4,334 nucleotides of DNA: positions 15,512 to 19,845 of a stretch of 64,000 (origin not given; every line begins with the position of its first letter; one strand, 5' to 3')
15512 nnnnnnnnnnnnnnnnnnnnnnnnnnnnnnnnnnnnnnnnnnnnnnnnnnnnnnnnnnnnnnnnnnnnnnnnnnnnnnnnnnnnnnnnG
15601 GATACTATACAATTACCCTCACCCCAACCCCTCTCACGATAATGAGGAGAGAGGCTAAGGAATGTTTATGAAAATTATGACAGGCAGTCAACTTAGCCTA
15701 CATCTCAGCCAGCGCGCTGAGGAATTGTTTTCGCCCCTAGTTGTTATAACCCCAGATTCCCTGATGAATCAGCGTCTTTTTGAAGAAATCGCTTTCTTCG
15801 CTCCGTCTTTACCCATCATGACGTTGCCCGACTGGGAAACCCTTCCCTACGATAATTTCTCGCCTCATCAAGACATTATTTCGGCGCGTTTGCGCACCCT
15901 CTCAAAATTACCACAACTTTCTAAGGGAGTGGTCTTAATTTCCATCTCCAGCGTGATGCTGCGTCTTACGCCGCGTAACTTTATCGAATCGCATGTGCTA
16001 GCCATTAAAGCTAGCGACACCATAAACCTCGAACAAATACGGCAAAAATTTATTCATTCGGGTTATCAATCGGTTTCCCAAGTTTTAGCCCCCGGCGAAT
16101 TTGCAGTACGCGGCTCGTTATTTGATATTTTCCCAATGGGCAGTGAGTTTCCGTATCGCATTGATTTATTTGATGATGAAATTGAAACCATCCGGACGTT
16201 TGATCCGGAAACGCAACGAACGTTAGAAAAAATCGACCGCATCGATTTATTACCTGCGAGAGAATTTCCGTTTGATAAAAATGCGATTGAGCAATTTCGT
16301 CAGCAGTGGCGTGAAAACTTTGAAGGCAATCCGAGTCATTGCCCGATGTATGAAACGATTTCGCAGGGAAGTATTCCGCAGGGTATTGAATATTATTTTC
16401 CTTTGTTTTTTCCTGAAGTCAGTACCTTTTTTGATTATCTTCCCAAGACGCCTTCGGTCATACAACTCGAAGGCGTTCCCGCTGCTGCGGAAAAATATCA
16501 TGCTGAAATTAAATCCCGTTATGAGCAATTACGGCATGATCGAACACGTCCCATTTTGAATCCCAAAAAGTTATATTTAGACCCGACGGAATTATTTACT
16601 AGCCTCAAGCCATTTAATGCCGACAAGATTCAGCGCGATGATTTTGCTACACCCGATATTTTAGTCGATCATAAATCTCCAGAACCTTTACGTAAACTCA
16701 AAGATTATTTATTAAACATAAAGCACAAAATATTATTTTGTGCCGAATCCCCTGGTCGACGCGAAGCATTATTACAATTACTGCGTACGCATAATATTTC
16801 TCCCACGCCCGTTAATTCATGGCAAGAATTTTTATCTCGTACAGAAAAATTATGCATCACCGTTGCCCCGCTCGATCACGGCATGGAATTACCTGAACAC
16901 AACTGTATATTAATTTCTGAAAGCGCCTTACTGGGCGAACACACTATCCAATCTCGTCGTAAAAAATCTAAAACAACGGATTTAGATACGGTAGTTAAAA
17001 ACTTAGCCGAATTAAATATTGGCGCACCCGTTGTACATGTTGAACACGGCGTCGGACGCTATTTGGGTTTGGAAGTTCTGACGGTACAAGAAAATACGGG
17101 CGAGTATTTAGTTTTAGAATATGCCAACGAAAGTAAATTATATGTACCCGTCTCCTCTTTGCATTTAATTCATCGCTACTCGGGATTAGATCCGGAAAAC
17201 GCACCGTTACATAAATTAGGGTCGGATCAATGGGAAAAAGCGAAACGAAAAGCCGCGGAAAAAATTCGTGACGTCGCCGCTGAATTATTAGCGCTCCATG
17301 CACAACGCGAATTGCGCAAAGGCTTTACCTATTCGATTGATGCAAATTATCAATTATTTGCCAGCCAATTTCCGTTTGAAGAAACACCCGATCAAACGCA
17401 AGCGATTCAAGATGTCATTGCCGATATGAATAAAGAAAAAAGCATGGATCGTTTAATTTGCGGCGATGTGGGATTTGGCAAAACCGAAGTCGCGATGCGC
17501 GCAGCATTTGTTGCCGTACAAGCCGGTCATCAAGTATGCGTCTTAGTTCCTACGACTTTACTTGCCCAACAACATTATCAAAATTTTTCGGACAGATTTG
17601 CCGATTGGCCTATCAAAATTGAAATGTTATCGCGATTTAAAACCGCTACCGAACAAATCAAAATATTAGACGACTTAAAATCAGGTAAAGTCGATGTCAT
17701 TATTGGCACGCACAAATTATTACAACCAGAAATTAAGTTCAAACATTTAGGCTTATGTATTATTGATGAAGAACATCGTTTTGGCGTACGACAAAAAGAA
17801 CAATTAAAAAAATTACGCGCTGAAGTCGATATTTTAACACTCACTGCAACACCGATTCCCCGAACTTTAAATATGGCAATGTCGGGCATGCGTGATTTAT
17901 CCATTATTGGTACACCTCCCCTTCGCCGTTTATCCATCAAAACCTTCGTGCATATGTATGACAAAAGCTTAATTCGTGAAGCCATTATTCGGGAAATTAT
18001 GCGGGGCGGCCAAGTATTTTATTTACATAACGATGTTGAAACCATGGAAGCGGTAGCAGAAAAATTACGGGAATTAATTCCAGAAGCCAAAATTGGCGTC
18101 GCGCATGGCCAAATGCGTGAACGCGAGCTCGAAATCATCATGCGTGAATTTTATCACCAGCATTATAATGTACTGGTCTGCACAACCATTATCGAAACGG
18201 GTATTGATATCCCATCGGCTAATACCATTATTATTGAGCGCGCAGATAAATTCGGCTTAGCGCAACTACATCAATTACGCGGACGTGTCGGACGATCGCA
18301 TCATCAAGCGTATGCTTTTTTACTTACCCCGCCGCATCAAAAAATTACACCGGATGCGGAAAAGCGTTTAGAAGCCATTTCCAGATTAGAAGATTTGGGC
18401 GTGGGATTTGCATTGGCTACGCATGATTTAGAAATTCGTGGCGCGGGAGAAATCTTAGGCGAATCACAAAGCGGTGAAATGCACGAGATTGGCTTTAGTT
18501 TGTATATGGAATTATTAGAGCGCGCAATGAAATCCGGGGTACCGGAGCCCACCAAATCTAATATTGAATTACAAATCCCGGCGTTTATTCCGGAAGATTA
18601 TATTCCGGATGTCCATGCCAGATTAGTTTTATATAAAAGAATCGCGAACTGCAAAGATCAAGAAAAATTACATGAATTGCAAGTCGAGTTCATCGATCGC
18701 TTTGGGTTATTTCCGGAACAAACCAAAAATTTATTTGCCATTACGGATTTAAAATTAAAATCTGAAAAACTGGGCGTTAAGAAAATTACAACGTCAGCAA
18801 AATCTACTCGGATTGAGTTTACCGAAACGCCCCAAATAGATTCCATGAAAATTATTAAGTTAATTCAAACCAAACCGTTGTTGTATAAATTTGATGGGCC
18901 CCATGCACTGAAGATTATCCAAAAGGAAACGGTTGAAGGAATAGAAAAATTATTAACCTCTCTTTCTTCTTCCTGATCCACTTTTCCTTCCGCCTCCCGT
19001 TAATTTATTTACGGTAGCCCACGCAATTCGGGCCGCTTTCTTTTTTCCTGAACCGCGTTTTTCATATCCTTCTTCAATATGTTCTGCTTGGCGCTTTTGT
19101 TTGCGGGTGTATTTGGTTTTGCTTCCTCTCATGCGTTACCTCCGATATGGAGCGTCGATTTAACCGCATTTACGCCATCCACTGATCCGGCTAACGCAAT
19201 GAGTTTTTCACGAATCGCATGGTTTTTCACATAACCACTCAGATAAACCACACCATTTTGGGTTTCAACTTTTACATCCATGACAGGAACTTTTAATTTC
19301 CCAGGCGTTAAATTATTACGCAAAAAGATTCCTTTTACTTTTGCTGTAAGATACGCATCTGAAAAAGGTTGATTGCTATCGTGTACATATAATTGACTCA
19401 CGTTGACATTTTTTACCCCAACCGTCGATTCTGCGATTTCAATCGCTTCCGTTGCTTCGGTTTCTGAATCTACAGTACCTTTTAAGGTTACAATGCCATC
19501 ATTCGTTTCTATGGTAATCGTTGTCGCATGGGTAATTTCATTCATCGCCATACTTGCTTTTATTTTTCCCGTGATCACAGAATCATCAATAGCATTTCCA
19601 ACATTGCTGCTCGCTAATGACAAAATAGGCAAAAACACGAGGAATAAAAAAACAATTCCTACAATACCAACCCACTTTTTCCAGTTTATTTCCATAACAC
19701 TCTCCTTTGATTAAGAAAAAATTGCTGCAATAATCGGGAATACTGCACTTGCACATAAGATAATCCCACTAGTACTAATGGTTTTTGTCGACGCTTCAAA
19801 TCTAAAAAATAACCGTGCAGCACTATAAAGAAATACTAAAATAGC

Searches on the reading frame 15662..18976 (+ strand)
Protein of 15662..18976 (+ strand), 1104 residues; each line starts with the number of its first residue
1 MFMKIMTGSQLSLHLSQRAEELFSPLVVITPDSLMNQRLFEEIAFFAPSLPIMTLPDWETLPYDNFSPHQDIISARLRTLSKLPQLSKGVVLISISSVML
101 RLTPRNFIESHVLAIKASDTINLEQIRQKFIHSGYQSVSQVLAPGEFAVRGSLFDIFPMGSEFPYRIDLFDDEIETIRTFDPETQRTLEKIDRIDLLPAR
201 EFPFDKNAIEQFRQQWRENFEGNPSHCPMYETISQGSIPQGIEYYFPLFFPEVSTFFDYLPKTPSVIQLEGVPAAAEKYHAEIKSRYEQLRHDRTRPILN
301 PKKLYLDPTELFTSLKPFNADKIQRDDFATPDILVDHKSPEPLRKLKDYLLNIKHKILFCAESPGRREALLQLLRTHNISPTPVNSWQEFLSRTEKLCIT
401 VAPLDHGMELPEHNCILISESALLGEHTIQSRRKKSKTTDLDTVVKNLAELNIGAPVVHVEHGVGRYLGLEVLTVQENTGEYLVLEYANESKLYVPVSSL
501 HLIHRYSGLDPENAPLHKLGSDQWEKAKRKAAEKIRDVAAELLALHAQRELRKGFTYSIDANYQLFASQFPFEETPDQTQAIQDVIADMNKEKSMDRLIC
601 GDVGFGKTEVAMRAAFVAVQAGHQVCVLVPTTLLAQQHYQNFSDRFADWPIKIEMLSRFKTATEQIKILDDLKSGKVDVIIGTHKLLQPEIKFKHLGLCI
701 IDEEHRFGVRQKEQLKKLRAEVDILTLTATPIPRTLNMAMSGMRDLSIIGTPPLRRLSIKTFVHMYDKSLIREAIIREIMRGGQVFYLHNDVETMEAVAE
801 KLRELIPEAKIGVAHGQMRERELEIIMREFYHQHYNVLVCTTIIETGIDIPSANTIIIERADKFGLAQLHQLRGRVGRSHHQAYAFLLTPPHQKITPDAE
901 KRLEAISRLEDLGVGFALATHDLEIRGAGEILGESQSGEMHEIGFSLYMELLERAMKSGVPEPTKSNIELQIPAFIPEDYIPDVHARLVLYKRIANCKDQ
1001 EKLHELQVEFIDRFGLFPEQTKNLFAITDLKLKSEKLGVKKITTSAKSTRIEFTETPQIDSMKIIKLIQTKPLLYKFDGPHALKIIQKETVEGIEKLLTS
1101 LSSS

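Call 14: search_protein_families(library=pfam, proteins=[window:15662-18976:+], max_evalue=0.00001)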
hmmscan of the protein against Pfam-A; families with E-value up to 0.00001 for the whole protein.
window:15662-18976:+ (1104 aa): 8 families
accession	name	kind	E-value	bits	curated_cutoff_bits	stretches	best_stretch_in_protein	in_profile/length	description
PF03461.20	TRCF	-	1.9e-30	105.5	25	1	970-1063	1-94/95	TRCF domain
PF17757.6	UvrB_inter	-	5.6e-28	97.3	22.9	1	113-202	1-91/91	UvrB interaction domain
PF00270.35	DEAD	-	6.3e-28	98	26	1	575-737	1-165/167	DEAD/DEAH box helicase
PF00271.37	Helicase_C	-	2.3e-24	86.2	23.5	1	775-879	10-109/110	Helicase conserved C-terminal domain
PF21132.2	MFD_D3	-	8.8e-23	80.5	21.8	1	350-423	2-73/73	MFD, D3 domain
PF02559.22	CarD_TRCF_RID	-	6.1e-20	71.5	23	1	451-507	1-57/57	CarD-like/TRCF RID domain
PF04851.21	ResIII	-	1.5e-13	51.4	22.5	1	574-731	4-162/164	Type III restriction enzyme, res subunit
PF22590.2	Cas3-like_C_2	-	8.7e-07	29.6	27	0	782-880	2-105/106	CRISPR-associated nuclease/helicase Cas3, C-terminal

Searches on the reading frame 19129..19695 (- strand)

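Call 14: search_protein_families(library=pfam, proteins=[window:19129-19695:-], max_evalue=0.00001)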
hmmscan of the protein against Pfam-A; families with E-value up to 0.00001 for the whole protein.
window:19129-19695:- (188 aa): 1 family
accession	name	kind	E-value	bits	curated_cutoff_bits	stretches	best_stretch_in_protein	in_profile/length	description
PF04972.22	BON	-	1.5e-29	102.5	27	2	37-102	1-65/69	BON domain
